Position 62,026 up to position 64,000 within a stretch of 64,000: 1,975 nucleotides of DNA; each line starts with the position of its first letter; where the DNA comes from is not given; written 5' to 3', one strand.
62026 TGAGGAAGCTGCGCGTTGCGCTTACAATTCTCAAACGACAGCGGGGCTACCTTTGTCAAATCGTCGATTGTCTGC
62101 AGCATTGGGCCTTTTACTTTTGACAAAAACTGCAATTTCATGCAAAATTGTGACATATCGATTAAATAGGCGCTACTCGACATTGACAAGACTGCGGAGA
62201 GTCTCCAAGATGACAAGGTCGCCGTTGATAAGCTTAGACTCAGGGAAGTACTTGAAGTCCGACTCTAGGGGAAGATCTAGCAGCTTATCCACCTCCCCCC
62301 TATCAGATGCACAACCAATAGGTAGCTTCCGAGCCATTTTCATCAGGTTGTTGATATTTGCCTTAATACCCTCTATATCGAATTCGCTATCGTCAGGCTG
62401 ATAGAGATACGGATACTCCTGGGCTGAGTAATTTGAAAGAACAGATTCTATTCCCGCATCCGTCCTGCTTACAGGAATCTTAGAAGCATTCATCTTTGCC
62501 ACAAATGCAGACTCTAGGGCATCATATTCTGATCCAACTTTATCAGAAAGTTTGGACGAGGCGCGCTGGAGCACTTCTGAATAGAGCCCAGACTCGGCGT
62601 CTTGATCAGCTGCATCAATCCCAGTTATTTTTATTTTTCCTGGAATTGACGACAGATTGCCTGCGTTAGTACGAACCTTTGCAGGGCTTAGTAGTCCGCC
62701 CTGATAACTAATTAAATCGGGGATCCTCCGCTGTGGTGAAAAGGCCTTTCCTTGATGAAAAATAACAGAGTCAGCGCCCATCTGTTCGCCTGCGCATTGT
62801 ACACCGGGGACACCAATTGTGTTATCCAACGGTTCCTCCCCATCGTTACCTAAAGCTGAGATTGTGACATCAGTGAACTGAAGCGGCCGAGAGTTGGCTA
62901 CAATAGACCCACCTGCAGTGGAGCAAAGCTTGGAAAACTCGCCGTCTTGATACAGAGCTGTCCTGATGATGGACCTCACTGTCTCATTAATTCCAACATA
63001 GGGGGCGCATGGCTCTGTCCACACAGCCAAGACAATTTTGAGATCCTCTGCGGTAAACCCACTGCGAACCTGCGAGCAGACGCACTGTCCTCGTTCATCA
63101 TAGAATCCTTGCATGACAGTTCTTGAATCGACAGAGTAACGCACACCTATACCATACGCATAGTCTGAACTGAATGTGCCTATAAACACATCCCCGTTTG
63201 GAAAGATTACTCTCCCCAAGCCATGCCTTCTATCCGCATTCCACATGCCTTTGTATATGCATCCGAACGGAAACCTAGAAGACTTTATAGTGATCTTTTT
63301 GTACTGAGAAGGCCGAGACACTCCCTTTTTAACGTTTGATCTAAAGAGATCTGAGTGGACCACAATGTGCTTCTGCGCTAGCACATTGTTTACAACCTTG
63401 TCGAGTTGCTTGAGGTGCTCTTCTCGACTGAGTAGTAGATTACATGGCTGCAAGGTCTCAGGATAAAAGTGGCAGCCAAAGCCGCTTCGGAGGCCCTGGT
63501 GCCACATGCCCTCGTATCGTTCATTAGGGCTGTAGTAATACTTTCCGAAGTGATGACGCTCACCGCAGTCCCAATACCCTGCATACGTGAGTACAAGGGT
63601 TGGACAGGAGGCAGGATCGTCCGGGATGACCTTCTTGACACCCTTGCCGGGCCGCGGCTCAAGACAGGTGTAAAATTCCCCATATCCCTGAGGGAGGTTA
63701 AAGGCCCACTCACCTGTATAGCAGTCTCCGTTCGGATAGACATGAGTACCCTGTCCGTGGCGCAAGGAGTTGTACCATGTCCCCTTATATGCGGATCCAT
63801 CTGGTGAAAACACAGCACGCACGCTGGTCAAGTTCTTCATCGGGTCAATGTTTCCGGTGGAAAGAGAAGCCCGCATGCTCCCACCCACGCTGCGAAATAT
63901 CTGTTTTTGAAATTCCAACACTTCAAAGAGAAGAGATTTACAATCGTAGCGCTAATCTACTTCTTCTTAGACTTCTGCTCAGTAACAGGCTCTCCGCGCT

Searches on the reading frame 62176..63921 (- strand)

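Call 60: search_protein_families(library=pfam, proteins=[window:62176-63921:-], max_evalue=0.001)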
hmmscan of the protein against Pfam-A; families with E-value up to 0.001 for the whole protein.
window:62176-63921:- (582 aa): 1 family
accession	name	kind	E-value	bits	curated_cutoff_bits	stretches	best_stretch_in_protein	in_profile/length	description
PF02493.26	MORN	-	4e-16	58.3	22.5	2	45-66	1-22/23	MORN repeat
